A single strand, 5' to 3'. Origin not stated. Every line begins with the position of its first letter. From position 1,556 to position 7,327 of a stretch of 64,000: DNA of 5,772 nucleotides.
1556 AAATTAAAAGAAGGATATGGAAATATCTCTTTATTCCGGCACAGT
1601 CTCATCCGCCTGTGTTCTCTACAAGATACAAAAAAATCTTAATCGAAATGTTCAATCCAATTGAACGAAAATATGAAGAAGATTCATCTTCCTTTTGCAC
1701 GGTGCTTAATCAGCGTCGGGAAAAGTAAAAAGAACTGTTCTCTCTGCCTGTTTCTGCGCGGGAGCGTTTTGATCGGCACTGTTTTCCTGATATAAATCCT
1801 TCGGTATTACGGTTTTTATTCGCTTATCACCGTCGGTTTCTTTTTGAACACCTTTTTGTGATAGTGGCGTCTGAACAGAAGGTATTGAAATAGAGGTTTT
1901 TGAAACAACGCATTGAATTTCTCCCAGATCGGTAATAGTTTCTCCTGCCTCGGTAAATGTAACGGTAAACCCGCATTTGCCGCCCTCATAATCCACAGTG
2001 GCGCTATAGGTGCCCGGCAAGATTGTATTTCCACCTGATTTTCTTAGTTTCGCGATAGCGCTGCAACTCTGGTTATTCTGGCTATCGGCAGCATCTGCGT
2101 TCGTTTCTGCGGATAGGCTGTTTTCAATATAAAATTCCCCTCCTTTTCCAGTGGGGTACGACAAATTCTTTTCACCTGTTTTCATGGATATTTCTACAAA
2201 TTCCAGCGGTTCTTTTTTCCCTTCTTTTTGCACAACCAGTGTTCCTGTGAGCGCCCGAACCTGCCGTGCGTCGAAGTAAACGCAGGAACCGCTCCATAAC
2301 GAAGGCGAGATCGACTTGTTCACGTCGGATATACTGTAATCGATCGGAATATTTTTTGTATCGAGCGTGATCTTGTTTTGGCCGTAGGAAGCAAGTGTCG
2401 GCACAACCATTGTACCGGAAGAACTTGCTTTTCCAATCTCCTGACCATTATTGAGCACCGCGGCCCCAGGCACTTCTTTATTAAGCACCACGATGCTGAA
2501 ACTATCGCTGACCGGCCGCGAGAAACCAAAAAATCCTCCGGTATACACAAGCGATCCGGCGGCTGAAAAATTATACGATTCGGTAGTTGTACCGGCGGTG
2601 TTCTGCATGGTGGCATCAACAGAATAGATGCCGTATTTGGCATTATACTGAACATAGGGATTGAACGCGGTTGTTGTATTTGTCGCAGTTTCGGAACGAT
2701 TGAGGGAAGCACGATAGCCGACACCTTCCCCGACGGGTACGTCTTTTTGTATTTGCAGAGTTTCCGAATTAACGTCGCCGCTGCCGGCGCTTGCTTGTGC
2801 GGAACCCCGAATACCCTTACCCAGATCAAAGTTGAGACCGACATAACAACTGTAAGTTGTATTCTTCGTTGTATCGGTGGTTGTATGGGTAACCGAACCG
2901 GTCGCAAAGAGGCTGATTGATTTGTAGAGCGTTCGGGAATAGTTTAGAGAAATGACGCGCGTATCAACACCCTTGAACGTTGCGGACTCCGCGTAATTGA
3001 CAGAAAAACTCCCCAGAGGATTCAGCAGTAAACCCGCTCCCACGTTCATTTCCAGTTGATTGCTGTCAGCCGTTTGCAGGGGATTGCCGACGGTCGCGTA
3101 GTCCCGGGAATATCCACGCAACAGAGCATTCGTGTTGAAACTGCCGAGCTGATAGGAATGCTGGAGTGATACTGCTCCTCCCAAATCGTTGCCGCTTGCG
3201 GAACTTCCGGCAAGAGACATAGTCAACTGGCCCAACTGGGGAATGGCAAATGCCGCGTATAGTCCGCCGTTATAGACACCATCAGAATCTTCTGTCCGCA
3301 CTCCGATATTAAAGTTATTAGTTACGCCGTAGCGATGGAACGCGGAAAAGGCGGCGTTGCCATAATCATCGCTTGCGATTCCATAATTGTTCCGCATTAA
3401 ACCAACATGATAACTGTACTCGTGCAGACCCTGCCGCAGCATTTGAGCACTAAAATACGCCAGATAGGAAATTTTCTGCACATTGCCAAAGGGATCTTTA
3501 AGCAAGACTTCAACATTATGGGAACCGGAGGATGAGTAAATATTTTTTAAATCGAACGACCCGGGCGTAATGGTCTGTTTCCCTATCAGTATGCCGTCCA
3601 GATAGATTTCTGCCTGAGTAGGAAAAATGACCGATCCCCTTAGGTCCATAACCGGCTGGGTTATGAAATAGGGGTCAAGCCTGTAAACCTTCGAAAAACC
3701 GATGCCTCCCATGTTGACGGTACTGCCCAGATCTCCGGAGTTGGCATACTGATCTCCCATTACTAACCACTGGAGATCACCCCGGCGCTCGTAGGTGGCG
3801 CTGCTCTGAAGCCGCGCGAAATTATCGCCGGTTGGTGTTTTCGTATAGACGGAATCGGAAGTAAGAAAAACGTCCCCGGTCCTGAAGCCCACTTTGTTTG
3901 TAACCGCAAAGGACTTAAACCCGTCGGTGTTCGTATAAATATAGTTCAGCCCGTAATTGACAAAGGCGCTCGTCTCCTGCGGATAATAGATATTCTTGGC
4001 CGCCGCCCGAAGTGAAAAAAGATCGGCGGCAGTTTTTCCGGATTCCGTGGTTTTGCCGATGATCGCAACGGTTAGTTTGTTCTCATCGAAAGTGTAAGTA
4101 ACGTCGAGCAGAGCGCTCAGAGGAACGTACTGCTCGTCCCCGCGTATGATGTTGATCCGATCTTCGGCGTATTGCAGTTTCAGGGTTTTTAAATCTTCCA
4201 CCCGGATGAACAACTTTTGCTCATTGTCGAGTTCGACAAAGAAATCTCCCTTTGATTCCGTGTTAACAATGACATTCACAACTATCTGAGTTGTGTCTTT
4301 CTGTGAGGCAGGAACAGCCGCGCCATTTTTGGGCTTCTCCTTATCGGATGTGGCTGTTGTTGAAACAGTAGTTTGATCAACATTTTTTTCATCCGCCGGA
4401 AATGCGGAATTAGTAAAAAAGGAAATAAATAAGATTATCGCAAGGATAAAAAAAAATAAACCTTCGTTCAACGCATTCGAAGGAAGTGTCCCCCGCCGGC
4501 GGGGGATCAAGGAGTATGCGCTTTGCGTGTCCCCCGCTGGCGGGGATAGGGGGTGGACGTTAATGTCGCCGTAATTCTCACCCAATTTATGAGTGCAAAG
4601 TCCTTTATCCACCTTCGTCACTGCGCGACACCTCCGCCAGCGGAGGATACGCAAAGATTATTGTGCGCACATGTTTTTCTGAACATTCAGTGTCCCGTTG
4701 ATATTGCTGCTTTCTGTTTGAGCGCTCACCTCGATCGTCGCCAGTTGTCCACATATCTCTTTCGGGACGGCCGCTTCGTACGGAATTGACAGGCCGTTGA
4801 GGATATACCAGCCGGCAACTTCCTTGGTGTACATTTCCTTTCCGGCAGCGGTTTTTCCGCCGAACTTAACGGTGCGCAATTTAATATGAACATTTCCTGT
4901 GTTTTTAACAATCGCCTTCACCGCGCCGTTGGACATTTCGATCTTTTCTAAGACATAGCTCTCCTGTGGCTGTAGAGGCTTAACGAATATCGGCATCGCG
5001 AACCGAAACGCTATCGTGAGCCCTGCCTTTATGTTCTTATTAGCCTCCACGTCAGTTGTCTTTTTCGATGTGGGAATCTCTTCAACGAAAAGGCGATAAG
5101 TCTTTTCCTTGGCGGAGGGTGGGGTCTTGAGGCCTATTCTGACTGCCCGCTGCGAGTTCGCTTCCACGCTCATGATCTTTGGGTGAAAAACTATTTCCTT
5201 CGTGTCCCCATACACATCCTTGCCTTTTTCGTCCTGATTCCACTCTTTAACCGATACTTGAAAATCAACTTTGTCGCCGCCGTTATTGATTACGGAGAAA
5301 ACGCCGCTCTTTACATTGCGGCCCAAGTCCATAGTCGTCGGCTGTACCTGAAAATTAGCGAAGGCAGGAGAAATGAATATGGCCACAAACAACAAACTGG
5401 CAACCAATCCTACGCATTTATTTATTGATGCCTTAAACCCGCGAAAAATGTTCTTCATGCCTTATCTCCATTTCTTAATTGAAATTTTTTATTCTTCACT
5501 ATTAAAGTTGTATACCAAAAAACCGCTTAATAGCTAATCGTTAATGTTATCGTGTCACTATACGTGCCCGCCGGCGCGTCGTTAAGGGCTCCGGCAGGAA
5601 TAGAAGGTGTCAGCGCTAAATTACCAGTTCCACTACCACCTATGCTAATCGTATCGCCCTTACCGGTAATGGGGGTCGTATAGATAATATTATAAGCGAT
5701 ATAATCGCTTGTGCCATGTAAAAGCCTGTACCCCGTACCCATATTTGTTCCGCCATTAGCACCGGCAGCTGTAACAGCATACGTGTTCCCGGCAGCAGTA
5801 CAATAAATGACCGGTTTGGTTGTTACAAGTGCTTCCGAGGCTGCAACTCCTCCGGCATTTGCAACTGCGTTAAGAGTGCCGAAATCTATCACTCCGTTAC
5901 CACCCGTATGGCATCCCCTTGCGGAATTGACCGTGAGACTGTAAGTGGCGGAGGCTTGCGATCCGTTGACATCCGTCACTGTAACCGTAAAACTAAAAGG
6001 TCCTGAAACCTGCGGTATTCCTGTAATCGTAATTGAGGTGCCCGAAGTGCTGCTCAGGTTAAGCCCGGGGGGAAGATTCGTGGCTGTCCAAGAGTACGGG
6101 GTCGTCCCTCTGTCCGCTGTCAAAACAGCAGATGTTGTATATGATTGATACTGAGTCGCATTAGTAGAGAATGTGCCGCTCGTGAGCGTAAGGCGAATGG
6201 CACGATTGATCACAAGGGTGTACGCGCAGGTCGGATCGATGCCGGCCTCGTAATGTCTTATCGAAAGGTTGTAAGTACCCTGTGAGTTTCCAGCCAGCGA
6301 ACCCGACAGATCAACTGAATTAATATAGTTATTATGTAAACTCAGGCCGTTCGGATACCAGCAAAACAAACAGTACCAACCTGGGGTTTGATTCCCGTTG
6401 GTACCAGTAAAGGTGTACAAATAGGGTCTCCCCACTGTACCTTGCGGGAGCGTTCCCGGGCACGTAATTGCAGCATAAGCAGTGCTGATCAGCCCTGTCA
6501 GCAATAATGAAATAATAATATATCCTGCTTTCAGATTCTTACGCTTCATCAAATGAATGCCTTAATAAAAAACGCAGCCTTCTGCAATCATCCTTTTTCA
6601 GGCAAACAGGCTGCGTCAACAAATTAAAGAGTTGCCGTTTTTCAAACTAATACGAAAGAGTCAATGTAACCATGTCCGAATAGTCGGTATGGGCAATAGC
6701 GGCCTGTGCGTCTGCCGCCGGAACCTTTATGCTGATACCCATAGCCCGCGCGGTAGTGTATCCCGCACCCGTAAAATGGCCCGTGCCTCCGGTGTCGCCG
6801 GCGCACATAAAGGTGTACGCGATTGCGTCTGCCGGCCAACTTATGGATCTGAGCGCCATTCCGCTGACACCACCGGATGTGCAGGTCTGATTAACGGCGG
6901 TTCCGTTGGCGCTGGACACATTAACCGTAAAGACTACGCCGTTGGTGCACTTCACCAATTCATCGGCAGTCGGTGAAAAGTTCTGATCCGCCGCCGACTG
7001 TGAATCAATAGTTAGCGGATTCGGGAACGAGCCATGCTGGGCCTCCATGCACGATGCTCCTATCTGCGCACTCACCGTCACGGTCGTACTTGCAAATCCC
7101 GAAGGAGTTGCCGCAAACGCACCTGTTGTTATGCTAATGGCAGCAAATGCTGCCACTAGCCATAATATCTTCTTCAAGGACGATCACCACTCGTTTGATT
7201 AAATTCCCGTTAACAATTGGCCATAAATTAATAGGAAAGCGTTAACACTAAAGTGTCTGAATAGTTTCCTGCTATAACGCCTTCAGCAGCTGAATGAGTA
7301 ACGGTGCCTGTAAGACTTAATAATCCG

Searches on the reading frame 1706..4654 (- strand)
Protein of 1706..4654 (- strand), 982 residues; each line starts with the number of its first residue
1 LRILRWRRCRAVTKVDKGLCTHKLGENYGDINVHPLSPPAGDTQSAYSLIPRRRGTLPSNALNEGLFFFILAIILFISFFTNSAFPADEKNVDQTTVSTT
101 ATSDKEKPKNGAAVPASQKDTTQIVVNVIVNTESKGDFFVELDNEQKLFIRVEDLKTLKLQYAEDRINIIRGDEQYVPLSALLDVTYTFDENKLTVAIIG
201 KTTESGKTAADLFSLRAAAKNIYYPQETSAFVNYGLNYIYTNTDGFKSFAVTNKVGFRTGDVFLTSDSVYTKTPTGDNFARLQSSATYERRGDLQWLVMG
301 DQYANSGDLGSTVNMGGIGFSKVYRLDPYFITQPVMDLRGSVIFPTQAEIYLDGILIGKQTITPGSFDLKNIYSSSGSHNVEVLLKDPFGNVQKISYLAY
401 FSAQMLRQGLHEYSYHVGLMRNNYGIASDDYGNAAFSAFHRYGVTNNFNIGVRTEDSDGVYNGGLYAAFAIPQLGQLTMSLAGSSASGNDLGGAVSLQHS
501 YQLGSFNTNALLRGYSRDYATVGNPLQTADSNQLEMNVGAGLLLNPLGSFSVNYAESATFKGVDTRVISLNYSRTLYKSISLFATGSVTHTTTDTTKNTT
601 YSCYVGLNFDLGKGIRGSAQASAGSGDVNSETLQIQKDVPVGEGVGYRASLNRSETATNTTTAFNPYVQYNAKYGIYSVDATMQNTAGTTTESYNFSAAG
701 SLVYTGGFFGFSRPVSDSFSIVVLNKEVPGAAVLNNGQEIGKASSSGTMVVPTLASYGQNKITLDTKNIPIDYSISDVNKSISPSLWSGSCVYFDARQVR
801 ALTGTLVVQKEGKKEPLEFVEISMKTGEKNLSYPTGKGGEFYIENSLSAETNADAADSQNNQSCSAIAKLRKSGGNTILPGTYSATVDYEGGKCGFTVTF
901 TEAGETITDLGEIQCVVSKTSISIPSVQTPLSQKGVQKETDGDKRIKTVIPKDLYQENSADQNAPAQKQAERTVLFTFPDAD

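Call 5: search_protein_families(library=pfam, proteins=[window:1706-4654:-], max_evalue=0.1)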
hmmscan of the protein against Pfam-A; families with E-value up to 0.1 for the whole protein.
window:1706-4654:- (982 aa): 3 families
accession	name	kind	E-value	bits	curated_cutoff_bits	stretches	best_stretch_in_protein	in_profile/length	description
PF00577.26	Usher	-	6.7e-22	78.5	27.1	1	257-784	8-539/549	Outer membrane usher protein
PF00801.26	PKD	-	0.0036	17.7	23.5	0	369-394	49-74/80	PKD domain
PF22764.1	E217_Gp32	-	0.046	13.8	27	0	65-166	7-107/144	Tail fiber protein gp32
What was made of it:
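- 1706..4654 (-): Outer-membrane usher (ORF of 982 aa; the true start may lie further in). Pfam Usher E=6.7e-22 (call 5).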

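Call 6: search_protein_families(library=ncbifam, proteins=[window:1706-4654:-], max_evalue=0.1)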
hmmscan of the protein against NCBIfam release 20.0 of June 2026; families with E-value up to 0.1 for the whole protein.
window:1706-4654:- (982 aa): 0 families

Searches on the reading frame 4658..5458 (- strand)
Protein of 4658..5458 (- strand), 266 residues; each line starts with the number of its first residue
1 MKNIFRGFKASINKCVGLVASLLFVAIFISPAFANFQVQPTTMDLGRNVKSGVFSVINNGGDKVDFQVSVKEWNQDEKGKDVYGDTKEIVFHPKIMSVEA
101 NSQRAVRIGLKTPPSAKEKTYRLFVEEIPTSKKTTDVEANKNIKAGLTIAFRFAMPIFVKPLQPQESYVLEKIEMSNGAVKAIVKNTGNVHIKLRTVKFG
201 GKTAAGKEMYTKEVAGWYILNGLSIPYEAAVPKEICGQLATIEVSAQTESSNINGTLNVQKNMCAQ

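Call 5: search_protein_families(library=pfam, proteins=[window:4658-5458:-], max_evalue=0.1)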
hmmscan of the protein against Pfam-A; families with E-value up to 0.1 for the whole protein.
window:4658-5458:- (266 aa): 1 family
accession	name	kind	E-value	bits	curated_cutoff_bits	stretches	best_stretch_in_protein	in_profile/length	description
PF00345.26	PapD_N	-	9.8e-16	58.3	23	1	36-162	2-123/126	Pili and flagellar-assembly chaperone, PapD N-terminal domain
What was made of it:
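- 4658..5458 (-): PapD-like periplasmic chaperone (266 aa). Pfam PapD_N E=9.8e-16 (call 5).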

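Call 6: search_protein_families(library=ncbifam, proteins=[window:4658-5458:-], max_evalue=0.1)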
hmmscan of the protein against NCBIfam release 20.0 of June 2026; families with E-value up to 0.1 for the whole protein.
window:4658-5458:- (266 aa): 1 family
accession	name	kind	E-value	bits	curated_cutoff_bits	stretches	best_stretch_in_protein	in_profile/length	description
NF011758.0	PRK15211.1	equivalog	0.0002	20.6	248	1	19-214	9-193/230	fimbrial chaperone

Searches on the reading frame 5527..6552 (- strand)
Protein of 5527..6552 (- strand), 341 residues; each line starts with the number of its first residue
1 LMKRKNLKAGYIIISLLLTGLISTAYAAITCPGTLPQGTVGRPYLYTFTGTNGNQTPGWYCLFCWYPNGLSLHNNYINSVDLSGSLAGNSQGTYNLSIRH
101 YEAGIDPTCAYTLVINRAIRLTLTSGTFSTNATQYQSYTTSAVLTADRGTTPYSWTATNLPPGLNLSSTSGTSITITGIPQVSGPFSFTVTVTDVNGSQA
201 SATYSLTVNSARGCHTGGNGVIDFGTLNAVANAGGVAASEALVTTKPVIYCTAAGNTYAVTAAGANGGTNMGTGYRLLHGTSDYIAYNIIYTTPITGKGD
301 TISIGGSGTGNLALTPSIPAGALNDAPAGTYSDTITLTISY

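Call 5: search_protein_families(library=pfam, proteins=[window:5527-6552:-], max_evalue=0.1)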
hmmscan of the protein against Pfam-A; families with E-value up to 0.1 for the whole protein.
window:5527-6552:- (341 aa): 5 families
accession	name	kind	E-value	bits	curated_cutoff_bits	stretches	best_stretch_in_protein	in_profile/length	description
PF05345.18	He_PIG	-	2.3e-09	38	24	1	129-209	10-96/96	Putative Ig domain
PF05229.21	SCPU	-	1e-08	36.1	22.4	1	202-338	3-138/138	Spore Coat Protein U domain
PF22352.2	K319L-like_PKD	-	1.5e-06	28.6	27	1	145-208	22-84/84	K319L-like, PKD domain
PF24547.1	DUF7601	-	0.02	15.9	27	1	185-214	19-48/116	Domain of unknown function (DUF7601)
PF17892.7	Cadherin_5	-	0.03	14.6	26.5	1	172-209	61-98/98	Cadherin-like domain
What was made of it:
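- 5527..6552 (-): Two-domain subunit (341 aa): Ig-like He_PIG/PKD domain plus a C-terminal SCPU domain. Probably the tip adhesin. Pfam He_PIG 2.3e-9 and SCPU 1e-8 (call 5).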

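Call 6: search_protein_families(library=ncbifam, proteins=[window:5527-6552:-], max_evalue=0.1)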
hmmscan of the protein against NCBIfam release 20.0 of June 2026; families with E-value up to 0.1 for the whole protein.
window:5527-6552:- (341 aa): 1 family
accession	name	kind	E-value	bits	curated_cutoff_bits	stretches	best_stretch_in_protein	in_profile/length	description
NF012211.1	tand_rpt_95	domain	0.0027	17.6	90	1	170-210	46-86/98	tandem-95 repeat protein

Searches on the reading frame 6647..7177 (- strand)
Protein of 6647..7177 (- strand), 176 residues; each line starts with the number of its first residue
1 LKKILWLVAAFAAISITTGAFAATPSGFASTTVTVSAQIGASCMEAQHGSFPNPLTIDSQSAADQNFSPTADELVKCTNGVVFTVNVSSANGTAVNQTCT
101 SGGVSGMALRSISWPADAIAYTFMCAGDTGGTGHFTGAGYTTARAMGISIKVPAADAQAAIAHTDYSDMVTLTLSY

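Call 5: search_protein_families(library=pfam, proteins=[window:6647-7177:-], max_evalue=0.1)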
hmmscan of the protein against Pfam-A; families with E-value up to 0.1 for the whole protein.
window:6647-7177:- (176 aa): 0 families

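Call 6: search_protein_families(library=ncbifam, proteins=[window:6647-7177:-], max_evalue=0.1)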
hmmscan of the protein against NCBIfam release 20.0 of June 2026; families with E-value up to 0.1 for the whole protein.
window:6647-7177:- (176 aa): 0 families

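Call 19: search_protein_families(library=pfam, proteins=[window:6647-7177:-], max_evalue=10)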
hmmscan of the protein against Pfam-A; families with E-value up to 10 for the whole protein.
window:6647-7177:- (176 aa): 2 families
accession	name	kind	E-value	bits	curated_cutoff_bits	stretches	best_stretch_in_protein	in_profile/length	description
PF05229.21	SCPU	-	0.22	12.3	22.4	1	31-173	3-138/138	Spore Coat Protein U domain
PF13786.12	DUF4179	-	9.8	7.1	30.1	0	3-35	4-37/94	Domain of unknown function (DUF4179)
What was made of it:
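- Checked: No other Pfam or NCBIfam domain is found (calls 5, 6, 19).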
